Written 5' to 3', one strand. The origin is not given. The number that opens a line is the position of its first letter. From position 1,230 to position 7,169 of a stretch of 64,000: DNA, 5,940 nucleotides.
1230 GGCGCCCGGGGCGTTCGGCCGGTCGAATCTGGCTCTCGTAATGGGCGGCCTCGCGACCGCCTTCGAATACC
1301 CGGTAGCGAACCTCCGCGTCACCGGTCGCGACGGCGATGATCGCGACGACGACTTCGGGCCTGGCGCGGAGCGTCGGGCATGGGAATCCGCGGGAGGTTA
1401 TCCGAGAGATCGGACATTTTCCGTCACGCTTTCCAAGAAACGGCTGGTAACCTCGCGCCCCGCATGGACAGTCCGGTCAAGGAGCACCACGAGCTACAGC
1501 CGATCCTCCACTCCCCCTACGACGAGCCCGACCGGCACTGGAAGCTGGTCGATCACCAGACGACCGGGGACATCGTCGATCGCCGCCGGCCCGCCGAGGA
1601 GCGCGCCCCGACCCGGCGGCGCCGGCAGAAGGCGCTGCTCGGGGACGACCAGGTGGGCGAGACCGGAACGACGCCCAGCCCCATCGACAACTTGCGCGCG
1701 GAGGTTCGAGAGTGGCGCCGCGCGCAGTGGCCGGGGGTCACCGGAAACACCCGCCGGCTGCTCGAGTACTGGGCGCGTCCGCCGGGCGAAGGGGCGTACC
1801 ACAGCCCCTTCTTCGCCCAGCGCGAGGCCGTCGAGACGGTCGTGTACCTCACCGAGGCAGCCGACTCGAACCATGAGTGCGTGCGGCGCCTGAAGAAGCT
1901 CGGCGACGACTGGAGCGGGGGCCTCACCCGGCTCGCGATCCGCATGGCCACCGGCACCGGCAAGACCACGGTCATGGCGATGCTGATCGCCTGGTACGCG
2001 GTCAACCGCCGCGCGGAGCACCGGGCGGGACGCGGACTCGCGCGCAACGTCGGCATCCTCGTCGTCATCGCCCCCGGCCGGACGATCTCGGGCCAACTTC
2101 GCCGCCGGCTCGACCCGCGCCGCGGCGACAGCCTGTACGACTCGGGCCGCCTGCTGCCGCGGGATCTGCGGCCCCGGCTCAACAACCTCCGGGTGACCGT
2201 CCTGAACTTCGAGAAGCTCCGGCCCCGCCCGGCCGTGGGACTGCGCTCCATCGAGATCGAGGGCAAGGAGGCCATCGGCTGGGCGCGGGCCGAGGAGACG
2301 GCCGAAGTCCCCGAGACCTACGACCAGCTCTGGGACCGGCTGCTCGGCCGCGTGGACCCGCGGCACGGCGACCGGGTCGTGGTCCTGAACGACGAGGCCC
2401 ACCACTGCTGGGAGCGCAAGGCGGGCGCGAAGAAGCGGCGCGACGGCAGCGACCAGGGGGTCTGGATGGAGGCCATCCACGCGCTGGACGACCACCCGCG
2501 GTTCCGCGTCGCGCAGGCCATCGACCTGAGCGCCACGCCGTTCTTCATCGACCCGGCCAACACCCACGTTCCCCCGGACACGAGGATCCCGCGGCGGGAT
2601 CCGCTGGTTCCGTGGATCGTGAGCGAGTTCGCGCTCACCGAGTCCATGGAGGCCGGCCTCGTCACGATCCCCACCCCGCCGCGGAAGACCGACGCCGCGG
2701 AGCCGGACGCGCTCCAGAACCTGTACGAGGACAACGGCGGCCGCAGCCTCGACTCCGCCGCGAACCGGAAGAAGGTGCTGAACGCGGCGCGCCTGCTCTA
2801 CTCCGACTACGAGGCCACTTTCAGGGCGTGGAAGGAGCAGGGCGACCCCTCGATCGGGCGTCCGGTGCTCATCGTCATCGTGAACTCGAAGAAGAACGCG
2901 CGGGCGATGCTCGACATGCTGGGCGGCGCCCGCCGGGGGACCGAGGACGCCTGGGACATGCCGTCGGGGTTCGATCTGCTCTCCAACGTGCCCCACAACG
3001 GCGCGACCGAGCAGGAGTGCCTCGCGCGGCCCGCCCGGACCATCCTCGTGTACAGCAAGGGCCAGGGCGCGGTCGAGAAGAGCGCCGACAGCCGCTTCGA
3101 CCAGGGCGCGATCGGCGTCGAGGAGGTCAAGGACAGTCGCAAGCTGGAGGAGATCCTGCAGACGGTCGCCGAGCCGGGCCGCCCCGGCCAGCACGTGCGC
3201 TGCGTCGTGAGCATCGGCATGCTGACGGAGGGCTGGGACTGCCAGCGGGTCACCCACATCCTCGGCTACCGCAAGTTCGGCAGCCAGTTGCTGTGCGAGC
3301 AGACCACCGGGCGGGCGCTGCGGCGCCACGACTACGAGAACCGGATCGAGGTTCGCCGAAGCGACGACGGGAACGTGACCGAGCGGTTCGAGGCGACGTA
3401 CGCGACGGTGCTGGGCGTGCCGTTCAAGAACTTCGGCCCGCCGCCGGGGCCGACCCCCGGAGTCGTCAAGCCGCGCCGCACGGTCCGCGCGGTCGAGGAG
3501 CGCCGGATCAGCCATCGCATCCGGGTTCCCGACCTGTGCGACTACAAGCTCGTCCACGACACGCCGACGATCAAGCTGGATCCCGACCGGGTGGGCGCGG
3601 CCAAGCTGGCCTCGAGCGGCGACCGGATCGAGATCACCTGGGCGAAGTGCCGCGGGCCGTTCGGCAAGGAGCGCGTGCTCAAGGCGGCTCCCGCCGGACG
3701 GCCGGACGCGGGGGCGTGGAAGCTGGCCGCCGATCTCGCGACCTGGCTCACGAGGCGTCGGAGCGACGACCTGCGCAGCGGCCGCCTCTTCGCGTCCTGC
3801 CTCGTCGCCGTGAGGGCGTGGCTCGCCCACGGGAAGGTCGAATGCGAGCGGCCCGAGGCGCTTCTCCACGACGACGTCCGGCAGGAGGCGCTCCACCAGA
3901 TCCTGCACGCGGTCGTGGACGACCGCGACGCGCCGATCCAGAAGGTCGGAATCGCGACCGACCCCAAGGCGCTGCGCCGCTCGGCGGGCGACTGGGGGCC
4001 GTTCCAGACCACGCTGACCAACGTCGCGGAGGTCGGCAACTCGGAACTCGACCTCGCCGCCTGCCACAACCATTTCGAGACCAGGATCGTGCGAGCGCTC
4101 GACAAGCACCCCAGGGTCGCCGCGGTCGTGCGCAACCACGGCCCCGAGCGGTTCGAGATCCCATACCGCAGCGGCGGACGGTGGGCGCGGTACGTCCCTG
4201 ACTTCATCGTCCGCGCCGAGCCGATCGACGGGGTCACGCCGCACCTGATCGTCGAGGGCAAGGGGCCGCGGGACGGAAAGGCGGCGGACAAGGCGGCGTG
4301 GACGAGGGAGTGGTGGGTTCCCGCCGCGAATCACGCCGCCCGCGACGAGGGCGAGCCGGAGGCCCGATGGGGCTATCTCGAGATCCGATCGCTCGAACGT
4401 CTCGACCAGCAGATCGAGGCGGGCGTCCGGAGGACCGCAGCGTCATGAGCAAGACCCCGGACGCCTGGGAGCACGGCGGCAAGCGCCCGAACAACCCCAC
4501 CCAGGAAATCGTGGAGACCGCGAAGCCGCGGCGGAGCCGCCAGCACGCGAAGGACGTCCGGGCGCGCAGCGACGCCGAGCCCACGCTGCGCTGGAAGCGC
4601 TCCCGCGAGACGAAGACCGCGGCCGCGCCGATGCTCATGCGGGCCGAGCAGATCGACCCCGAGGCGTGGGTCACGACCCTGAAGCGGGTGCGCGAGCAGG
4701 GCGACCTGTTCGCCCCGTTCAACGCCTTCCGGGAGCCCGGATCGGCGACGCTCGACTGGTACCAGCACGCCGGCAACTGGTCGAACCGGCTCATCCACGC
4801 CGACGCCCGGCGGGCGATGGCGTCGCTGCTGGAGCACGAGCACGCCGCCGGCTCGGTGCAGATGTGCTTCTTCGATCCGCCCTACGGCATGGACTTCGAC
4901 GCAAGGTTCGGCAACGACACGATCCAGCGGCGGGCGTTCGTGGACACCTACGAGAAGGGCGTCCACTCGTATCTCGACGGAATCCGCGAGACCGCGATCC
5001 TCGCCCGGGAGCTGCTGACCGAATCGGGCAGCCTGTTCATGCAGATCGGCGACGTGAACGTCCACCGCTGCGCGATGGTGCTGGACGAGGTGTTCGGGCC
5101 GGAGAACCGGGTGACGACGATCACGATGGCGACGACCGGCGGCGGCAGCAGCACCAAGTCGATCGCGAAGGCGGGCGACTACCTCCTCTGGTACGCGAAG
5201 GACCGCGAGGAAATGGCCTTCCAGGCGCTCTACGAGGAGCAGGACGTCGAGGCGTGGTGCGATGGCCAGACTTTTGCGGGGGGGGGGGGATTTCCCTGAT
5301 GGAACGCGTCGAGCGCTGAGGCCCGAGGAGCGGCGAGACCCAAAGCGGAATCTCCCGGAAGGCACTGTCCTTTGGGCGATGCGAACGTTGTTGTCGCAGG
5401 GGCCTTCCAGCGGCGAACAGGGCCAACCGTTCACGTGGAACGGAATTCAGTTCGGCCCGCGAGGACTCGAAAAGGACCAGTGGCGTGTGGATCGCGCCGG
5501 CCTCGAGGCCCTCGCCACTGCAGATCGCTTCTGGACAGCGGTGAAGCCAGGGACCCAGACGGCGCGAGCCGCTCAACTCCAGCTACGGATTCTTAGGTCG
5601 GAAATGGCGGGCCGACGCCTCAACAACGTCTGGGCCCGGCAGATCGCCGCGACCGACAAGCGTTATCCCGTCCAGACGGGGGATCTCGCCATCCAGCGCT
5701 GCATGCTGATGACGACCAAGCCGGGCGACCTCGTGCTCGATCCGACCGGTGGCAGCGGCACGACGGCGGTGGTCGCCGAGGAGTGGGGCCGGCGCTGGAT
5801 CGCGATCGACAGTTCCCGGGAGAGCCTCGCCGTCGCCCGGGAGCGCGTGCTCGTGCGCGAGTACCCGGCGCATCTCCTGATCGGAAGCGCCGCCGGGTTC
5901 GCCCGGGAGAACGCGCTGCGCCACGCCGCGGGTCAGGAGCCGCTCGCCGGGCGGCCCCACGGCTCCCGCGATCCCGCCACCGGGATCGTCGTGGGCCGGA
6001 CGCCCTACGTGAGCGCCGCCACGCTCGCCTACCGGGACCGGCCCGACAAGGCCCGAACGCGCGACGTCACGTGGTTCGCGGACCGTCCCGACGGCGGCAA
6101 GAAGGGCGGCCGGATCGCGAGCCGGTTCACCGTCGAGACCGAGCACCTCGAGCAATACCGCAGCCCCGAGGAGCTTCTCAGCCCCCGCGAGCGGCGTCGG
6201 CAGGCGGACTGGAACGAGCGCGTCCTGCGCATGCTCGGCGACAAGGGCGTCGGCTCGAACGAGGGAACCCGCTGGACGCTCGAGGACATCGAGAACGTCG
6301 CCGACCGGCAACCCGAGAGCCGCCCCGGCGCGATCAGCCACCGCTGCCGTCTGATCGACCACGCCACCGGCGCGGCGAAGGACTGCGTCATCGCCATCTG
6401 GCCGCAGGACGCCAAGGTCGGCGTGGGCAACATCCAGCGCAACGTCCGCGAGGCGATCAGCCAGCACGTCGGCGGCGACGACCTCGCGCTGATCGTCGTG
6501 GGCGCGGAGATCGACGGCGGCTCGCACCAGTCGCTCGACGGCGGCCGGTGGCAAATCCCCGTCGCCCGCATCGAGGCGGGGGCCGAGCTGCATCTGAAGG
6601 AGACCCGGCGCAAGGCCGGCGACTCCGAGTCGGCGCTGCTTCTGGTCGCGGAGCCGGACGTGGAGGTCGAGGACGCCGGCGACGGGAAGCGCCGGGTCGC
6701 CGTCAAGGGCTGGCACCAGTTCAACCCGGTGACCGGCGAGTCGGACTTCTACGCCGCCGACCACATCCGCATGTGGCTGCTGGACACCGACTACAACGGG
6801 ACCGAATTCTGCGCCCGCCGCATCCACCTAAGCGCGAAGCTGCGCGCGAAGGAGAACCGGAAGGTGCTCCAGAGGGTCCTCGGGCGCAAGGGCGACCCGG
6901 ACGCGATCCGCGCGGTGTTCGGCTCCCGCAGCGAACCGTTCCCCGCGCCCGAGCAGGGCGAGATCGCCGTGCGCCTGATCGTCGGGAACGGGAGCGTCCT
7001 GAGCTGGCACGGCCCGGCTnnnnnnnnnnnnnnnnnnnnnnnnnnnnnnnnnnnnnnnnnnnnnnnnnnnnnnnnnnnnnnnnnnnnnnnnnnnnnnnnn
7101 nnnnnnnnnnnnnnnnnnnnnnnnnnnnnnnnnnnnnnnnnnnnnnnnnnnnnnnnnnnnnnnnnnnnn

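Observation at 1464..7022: Type III-like R-M locus with inverted gene order (res before mod, ATGA-coupled) and an oversized Mod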

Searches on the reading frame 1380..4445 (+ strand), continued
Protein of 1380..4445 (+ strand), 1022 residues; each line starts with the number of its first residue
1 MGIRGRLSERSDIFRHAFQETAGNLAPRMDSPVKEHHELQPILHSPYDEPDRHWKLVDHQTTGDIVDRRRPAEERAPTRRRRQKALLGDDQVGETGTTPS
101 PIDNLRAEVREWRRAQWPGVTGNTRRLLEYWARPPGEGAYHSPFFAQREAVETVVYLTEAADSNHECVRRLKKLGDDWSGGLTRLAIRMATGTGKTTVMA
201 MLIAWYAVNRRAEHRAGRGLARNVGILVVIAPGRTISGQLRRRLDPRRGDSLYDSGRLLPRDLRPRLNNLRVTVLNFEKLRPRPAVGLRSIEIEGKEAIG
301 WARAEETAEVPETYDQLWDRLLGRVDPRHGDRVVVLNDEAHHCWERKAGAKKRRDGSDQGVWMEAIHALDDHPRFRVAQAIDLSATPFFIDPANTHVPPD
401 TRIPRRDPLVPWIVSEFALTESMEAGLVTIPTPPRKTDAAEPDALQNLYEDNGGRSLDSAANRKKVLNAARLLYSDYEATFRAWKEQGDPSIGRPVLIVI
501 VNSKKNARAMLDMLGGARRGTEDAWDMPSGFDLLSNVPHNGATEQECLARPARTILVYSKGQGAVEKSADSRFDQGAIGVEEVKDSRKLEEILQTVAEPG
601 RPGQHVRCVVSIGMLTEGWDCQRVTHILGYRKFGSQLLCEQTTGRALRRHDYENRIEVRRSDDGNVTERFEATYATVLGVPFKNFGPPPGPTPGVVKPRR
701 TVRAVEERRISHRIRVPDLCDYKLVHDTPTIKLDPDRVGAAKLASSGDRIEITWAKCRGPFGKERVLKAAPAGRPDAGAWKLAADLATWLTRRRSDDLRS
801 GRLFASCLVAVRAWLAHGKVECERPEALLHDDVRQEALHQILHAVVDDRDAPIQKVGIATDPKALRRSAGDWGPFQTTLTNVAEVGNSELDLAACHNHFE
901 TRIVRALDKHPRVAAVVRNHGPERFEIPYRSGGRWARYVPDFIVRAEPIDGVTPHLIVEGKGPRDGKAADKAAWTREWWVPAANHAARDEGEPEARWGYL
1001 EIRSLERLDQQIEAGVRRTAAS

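Call 70: fold_search(model_id=the predicted structure, library=pdb)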
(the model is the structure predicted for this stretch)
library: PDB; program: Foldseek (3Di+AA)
matches with E <= 10: 997; with E <= 0.001: 244
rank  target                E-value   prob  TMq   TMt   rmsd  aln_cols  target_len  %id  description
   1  6h2j_B                1.7e-09  1.00  0.27  0.27   8.9       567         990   13  Crystal structure of the HsdR subunit of the EcoR124I restriction enzyme with the C-terminal domain (released 2018-08-08)
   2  7r7j_B                2.8e-09  1.00  0.22  0.36  14.3       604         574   16  Crystal structure of RadD with ADP (released 2022-04-13)
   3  4be7_B                4.4e-09  1.00  0.27  0.32   8.5       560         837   13  MUTANT (K220R) OF THE HSDR SUBUNIT OF THE ECOR124I RESTRICTION ENZYME IN COMPLEX WITH ATP (released 2014-03-26)
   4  8h5z_A                4.9e-09  1.00  0.23  0.38  13.7       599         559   15  Crystal structure of RadD/ATP analogue complex (released 2023-10-18)
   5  4be7_D                5.5e-09  1.00  0.25  0.29   9.9       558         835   12  MUTANT (K220R) OF THE HSDR SUBUNIT OF THE ECOR124I RESTRICTION ENZYME IN COMPLEX WITH ATP (released 2014-03-26)
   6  4xjx_A                1.0e-08  1.00  0.25  0.28   9.7       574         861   12  STRUCTURE OF MUTANT (E165H) OF THE HSDR SUBUNIT OF THE ECOR124I RESTRICTION ENZYME IN COMPLEX WITH ATP (released 2016-01-20)
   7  4xjx_B                1.5e-08  1.00  0.24  0.27   9.9       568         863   12  STRUCTURE OF MUTANT (E165H) OF THE HSDR SUBUNIT OF THE ECOR124I RESTRICTION ENZYME IN COMPLEX WITH ATP (released 2016-01-20)
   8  8h5y_A                2.2e-08  1.00  0.24  0.38  13.3       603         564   13  Crystal structure of RadD- ADP complex (released 2023-10-18)
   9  4beb_B                2.3e-08  1.00  0.27  0.31   9.0       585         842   13  MUTANT (K220E) OF THE HSDR SUBUNIT OF THE ECOR124I RESTRICTION ENZYME IN COMPLEX WITH ATP (released 2014-03-26)
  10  4bec_B                2.5e-08  1.00  0.27  0.31   9.0       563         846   12  MUTANT (K220A) OF THE HSDR SUBUNIT OF THE ECOR124I RESTRICTION ENZYME IN COMPLEX WITH ATP (released 2014-03-26)
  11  4beb_D                4.5e-08  1.00  0.26  0.30   9.2       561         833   13  MUTANT (K220E) OF THE HSDR SUBUNIT OF THE ECOR124I RESTRICTION ENZYME IN COMPLEX WITH ATP (released 2014-03-26)
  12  2w00_A                5.4e-08  1.00  0.26  0.30   8.9       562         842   12  Crystal structure of the HsdR subunit of the EcoR124I restriction enzyme in complex with ATP (released 2008-12-16)
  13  7r7j_A                5.4e-08  1.00  0.23  0.36  13.9       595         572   15  Crystal structure of RadD with ADP (released 2022-04-13)
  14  4beb_C                5.7e-08  1.00  0.26  0.29   9.4       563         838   12  MUTANT (K220E) OF THE HSDR SUBUNIT OF THE ECOR124I RESTRICTION ENZYME IN COMPLEX WITH ATP (released 2014-03-26)
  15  8h5y_B                7.5e-08  1.00  0.24  0.38  13.6       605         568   14  Crystal structure of RadD- ADP complex (released 2023-10-18)
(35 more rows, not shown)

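Call 85: search_protein_families(library=phrogs, proteins=[window:1464-4445:+], max_evalue=0.00001)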
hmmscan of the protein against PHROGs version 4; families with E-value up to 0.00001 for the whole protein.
window:1464-4445:+ (994 aa): 1 family
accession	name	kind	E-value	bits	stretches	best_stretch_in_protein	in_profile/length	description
phrog_16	-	DNA, RNA and nucleotide metabolism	1.5e-14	54.2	1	145-315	282-388/986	DNA helicase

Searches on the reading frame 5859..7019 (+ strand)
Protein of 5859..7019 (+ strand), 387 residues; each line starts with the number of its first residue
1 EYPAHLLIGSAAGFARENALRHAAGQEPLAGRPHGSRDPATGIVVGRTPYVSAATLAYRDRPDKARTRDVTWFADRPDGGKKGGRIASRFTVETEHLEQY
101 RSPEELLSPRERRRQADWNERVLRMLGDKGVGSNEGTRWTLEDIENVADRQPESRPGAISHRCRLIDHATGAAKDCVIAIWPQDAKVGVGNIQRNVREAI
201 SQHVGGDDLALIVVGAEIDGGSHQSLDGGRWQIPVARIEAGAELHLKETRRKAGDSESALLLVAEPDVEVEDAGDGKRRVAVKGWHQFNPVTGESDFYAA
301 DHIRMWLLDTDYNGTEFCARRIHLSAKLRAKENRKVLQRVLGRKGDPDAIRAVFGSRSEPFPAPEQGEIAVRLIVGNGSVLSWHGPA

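Call 46: predict_structure(alignment_id=A2)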
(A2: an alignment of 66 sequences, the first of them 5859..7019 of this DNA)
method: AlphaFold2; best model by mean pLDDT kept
length: 387 residues; sequences in the alignment: 66
mean_pLDDT: 80.7   pTM: 0.41
mean pLDDT of the five models: 80.7, 78.3, 76.8, 76.1, 75.7
residues with pLDDT >= 90: 158; 70-90: 145; 50-70: 51; < 50: 33
segments of 3 or more residues with pLDDT < 50: 87-101, 243-253, 257-261
pLDDT, mean of each block of 10 residues (from residue 1): 74 94 90 86 85 68 65 77 54 40 65 85 89 79 83 76 92 94 89 92 80 89 69 88 42 45 84 96 89 86 94 91 87 84 80 91 95 87 95
secondary structure, 60 per line:
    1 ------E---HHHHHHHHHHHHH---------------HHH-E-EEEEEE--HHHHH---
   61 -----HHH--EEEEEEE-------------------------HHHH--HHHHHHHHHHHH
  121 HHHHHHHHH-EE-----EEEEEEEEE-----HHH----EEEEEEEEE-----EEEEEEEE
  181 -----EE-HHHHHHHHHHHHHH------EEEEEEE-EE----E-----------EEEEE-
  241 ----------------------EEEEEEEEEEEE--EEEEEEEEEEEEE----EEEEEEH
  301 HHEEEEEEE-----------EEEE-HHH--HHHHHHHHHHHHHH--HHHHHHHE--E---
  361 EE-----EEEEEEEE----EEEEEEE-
elements in order: H11-23 E45-50 H53-57 E71-77 H103-106 H109-129 E138-146 E159-167 E173-180 H189-202 E209-215 E235-239 E263-274 E277-289 E294-299 E303-309 E321-324 H331-344 H347-353 E368-375 E380-386

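Call 50: fold_search(model_id=the predicted structure, library=pdb)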
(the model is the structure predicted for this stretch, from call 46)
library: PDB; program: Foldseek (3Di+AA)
matches with E <= 10: 1080; with E <= 0.001: 0
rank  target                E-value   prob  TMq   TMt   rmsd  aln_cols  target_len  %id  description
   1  4f0q_D                4.7e-03  0.98  0.19  0.17   5.9       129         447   12  MspJI Restriction Endonuclease - P21 Form (released 2012-08-08)
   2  4f0p_A                7.5e-03  0.98  0.20  0.17   5.9       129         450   13  MspJI Restriction Endonuclease - P31 Form (released 2012-08-08)
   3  4f0p_B                1.9e-02  0.96  0.20  0.17   5.8       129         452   13  MspJI Restriction Endonuclease - P31 Form (released 2012-08-08)
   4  4p94_B                4.0e-02  0.72  0.15  0.35   8.6       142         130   10  The crystal structure of the soluble domain of Sulfolobus acidocaldarius FlaF (residues 35-164) (released 2015-04-22)
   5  8hvr_C                4.7e-02  0.08  0.09  0.05  15.3       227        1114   10  Cryo-EM structure of AfsR-dependent transcription activation complex with afsS promoter (released 2023-12-27)
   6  3cfi_E                6.0e-02  0.35  0.11  0.24  14.0       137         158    6  Nanobody-aided structure determination of the EPSI:EPSJ pseudopilin heterdimer from Vibrio Vulnificus (released 2009-01-13)
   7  2oxh_A                6.4e-02  0.69  0.14  0.41  10.1       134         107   13  The SOXYZ Complex of Paracoccus Pantotrophus (released 2007-05-22)
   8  4f0p_C                6.8e-02  0.72  0.19  0.17   6.7       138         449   13  MspJI Restriction Endonuclease - P31 Form (released 2012-08-08)
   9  9e6y_A                7.2e-02  0.80  0.16  0.47   9.2       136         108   11  Structure of CD112 (Nectin-2) domain 1 bound to CD112R (PVRIG) (released 2025-05-07)
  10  6l1r                  8.1e-02  0.66  0.11  0.33  11.4       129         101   12  Crystal structure of N-terminal domain of human SSRP1 (released 2020-09-30)
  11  2ox5_C                8.6e-02  0.75  0.15  0.44   9.3       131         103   13  The SoxYZ complex of Paracoccus pantotrophus (released 2007-05-22)
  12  2p9r_A                9.1e-02  0.75  0.15  0.43   6.9       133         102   10  Human alpha2-macroglogulin is composed of multiple domains, as predicted by homology with complement component C3 (released 2007-08-21)
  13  5umr                  9.1e-02  0.63  0.11  0.34  11.4       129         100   12  Crystal structure of N-terminal domain of human FACT complex subunit SSRP1 (released 2018-01-31)
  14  8gzg_C                9.1e-02  0.12  0.11  0.06  13.5       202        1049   14  Cryo-EM structure of Synechocystis sp. PCC 6803 RPitc (released 2023-04-19)
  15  5tuh_B                1.0e-01  0.41  0.14  0.38   7.8       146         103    8  Archaellum periplasmic stator protein FlaG from Sulfolobus acidocaldarius (released 2018-01-10)
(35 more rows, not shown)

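Call 75: search_protein_families(library=pfam, proteins=[window:5859-7019:+], max_evalue=10)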
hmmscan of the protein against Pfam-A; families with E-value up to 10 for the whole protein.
window:5859-7019:+ (387 aa): 0 families

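Call 78: search_protein_representatives(protein=window:6009-7019:+)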
Query: 337 residues. Proteins with E-value up to 0.001 (for the whole library): 594; up to 1e-10: 140; up to 1e-30: 12. The best 150 are listed.
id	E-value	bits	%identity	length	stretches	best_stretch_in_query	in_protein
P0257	2.8e-128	444.5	76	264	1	75-335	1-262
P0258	7.4e-104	364.2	54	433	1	2-336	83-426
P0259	4.5e-96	338.7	50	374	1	2-335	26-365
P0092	1.9e-81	290.5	44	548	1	2-337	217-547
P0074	1.4e-72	261.4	42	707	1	1-332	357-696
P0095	1.1e-65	238.7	43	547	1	2-330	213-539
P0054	4.1e-60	220.4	39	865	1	2-330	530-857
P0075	6.0e-46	173.9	38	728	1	2-330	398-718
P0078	6.8e-45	170.4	34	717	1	2-332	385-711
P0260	7.3e-43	163.7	44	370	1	66-266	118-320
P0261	1.2e-41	159.7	44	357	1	105-330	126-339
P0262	2.4e-31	125.9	43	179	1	177-335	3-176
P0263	2.4e-30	122.6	73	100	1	2-82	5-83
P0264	3.1e-29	118.9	70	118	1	257-335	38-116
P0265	1.4e-27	113.5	30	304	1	26-263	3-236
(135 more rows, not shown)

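Call 83: search_protein_families(library=phrogs, proteins=[window:5859-7019:+], max_evalue=0.01)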
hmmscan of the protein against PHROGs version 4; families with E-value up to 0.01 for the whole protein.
window:5859-7019:+ (387 aa): 1 family
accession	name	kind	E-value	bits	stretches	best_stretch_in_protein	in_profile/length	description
phrog_67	-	other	3.3e-16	60.5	1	191-377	551-732/743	DNA methyltransferase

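Call 84: search_dna_similar(query=window:5859-7019:+, collection=phages, mode=protein, max_rows=15, max_evalue=0.001)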
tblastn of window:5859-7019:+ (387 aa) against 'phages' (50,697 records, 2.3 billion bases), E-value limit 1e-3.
No match.
